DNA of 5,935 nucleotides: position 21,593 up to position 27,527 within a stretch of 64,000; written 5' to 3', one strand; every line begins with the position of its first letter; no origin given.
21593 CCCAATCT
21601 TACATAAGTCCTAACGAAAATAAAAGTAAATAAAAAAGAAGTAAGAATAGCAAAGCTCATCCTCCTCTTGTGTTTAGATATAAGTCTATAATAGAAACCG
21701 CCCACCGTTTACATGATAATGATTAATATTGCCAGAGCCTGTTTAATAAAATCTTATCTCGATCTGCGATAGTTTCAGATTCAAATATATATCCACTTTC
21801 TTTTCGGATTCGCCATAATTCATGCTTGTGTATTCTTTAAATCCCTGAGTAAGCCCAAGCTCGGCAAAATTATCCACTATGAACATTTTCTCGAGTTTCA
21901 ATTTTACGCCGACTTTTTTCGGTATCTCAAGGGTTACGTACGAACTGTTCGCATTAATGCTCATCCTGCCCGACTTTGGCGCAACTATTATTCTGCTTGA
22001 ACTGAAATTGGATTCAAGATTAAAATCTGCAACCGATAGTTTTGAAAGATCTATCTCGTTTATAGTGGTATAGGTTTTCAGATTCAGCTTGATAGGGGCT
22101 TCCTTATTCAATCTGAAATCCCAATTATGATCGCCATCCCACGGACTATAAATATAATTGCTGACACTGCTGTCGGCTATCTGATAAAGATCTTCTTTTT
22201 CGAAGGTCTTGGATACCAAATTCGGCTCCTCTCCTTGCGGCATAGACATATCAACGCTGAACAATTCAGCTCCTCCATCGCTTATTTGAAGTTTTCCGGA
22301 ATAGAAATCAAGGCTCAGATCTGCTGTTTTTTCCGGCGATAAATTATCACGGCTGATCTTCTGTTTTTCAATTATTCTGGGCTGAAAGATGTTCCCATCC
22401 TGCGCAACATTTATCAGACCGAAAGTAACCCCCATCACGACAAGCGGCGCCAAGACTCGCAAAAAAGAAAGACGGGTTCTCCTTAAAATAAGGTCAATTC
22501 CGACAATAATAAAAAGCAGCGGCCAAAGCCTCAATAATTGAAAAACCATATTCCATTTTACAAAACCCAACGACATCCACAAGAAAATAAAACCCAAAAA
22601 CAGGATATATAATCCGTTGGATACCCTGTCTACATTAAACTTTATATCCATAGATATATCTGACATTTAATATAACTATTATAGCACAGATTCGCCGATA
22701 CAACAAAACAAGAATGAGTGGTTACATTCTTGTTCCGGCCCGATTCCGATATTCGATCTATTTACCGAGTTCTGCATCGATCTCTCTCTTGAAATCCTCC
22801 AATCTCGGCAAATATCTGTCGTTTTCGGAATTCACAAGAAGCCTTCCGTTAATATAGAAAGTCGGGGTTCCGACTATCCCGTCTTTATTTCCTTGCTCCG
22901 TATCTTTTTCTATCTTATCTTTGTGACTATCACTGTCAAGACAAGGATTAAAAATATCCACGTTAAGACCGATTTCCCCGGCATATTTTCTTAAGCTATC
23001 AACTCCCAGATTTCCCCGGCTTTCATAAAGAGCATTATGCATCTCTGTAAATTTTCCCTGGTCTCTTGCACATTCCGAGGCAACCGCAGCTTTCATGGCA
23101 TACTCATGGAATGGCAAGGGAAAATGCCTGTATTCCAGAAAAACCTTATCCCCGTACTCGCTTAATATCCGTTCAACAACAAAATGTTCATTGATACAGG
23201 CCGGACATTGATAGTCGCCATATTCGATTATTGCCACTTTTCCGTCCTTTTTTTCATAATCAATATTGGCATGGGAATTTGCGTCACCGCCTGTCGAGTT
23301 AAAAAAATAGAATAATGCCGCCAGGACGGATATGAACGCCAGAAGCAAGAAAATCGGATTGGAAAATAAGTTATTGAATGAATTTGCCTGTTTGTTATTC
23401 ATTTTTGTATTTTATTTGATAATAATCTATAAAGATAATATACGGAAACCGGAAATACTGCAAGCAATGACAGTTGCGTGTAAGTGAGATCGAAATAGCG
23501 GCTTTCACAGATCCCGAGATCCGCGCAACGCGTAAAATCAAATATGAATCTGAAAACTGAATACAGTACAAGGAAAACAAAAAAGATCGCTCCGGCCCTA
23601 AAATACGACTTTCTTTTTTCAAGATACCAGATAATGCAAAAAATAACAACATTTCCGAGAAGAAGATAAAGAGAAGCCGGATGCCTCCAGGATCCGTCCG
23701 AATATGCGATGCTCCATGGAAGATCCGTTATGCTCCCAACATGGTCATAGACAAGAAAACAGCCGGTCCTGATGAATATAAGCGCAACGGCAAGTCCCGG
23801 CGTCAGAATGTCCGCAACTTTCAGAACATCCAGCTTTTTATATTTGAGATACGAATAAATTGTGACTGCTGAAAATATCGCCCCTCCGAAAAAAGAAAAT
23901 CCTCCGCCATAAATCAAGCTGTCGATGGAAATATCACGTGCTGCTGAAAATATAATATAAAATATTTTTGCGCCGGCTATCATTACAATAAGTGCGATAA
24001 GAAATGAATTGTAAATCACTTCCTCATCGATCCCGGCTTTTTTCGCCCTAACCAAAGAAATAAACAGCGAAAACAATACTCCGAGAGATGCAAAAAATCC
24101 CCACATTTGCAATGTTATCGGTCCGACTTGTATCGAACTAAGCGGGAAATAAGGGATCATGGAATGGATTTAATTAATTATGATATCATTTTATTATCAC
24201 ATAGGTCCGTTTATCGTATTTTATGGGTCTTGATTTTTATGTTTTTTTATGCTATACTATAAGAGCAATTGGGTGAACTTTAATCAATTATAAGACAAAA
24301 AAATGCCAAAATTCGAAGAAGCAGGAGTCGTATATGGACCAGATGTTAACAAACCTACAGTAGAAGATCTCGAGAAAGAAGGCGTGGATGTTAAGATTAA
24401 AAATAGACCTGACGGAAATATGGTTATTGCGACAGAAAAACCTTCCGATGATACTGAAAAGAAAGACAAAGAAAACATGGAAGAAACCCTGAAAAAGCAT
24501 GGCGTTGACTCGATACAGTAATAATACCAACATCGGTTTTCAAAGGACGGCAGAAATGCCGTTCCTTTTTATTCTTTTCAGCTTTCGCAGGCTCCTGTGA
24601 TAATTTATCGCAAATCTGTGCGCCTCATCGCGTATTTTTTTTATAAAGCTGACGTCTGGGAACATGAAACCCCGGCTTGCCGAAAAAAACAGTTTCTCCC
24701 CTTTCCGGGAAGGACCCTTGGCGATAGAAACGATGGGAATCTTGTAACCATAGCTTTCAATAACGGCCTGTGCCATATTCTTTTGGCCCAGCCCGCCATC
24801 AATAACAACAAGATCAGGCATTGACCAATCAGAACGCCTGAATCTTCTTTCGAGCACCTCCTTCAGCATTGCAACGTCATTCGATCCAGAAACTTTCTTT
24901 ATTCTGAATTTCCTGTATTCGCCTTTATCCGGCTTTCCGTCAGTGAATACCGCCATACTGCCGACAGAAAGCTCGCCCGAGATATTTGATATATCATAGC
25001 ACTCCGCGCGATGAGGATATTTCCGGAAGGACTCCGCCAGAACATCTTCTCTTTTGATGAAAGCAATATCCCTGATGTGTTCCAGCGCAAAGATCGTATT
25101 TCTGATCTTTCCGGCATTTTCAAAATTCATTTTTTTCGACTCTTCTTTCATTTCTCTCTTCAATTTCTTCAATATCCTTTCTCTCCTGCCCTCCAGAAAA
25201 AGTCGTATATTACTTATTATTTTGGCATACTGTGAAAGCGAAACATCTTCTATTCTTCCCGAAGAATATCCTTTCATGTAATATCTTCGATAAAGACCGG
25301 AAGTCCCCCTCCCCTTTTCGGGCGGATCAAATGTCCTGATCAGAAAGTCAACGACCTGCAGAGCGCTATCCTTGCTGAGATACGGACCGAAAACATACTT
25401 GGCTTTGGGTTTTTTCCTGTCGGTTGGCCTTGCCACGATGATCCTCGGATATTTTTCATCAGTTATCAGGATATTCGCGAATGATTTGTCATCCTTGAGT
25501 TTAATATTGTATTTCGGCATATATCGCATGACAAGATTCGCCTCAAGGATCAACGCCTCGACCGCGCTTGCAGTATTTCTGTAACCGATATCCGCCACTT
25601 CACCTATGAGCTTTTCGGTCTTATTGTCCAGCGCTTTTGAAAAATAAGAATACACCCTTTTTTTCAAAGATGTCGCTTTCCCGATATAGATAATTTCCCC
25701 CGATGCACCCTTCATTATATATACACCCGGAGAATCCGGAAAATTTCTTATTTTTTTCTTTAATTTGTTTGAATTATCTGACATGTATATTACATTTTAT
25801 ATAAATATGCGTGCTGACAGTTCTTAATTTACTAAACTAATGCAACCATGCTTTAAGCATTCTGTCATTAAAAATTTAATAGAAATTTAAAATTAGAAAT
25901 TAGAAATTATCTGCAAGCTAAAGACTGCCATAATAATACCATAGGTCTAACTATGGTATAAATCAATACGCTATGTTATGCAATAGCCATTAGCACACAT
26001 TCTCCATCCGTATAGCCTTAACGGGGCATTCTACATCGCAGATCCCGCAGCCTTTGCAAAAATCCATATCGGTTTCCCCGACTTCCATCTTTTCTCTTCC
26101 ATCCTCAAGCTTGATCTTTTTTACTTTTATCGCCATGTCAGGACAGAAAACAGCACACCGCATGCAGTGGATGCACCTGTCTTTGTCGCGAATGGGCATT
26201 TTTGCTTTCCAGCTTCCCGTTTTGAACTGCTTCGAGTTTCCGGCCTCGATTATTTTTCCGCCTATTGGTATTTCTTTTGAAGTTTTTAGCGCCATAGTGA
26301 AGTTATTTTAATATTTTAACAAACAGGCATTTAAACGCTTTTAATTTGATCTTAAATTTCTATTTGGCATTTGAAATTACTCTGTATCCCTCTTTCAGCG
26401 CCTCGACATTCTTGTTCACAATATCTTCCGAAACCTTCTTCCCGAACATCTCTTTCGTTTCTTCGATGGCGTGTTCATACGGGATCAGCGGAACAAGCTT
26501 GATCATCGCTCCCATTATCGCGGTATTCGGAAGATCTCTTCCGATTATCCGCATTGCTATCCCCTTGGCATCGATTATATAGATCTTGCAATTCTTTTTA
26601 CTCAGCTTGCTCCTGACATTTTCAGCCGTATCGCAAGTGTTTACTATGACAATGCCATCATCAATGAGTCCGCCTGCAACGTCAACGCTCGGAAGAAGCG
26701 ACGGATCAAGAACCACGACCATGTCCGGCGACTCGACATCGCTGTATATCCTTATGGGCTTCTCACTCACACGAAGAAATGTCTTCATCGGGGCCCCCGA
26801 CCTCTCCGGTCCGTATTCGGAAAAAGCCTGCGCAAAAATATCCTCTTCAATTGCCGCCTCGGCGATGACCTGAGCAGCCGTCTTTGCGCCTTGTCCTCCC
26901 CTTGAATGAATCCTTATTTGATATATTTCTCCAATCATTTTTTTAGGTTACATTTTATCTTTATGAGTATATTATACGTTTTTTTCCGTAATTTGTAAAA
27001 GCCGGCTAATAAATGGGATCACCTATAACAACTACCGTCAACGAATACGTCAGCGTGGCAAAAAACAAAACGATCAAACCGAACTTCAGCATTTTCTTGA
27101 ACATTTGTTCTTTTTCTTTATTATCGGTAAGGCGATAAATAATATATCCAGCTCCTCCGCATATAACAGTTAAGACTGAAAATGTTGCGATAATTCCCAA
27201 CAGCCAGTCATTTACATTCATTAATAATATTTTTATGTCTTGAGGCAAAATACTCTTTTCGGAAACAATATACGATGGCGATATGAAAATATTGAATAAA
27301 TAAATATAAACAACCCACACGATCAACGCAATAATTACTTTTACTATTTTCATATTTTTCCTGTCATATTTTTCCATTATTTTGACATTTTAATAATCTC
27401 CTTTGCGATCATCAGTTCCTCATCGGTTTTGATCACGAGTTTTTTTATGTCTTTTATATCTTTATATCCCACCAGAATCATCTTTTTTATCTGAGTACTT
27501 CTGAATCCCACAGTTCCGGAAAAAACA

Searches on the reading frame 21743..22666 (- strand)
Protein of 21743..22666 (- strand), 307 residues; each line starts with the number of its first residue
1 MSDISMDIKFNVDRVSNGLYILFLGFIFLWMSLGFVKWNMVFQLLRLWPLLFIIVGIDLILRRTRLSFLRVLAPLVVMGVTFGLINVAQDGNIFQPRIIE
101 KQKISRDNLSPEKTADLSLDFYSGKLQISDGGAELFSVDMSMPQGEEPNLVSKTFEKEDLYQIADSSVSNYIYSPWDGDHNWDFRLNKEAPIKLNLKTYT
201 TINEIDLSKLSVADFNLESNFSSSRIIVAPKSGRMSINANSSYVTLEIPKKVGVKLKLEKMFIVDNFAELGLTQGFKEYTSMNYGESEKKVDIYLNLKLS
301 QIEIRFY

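Call 45: search_protein_families(library=pfam, proteins=[window:21743-22666:-], max_evalue=0.01)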
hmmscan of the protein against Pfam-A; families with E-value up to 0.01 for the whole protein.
window:21743-22666:- (307 aa): 3 families
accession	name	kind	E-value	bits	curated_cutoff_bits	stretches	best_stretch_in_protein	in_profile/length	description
PF17115.11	Toast_rack_N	-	7.4e-06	26.6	22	1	114-197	5-89/92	N-terminal domain of toast_rack, DUF2154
PF22570.1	LiaF-TM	-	0.00023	22.4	27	1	18-92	3-68/98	LiaF transmembrane domain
PF09922.15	LiaF-like_C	-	0.0069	16.7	29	0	224-304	31-114/114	Cell wall-active antibiotics response LiaF, C-terminal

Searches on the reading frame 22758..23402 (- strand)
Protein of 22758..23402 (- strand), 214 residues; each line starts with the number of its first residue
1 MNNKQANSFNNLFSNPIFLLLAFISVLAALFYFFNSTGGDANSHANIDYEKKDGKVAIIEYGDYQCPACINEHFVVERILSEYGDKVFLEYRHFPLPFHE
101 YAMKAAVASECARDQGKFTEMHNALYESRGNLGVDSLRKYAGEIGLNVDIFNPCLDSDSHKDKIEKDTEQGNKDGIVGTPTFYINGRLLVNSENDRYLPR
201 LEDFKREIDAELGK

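Call 45: search_protein_families(library=pfam, proteins=[window:22758-23402:-], max_evalue=0.01)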
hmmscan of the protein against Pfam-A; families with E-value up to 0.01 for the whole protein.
window:22758-23402:- (214 aa): 3 families
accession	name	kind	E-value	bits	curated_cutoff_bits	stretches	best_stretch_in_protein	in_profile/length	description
PF13462.12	Thioredoxin_4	-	3.2e-21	76.7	23.2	1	52-192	11-153/165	Thioredoxin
PF01323.26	DSBA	-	8.9e-18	65.2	25.6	2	102-191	88-179/191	DSBA-like thioredoxin domain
PF06053.17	DUF929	-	0.0073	16.4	24.6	0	46-85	7-45/205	Domain of unknown function (DUF929)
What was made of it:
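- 22758..23402 (-): Membrane-anchored DsbA-like thiol-disulfide oxidoreductase. It is a candidate catalyst for the ectodomain disulfides; this is an inferred accessory, not part of the cassette. Pfam Thioredoxin_4 3e-21 and DSBA 9e-18 (call 45).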

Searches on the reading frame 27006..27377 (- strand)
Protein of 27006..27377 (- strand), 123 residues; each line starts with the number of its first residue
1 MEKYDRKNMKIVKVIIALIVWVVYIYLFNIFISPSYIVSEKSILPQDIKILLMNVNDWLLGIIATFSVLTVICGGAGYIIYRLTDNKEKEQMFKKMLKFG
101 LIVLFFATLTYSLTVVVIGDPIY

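Call 74: search_protein_families(library=pfam, proteins=[window:27006-27377:-], max_evalue=0.001)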
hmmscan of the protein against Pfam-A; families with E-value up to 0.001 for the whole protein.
window:27006-27377:- (123 aa): 1 family
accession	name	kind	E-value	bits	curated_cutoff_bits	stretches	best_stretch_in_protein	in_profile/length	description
PF18895.5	T4SS_pilin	-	0.00013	22.4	26.6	1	50-108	7-65/71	Type IV secretion system pilin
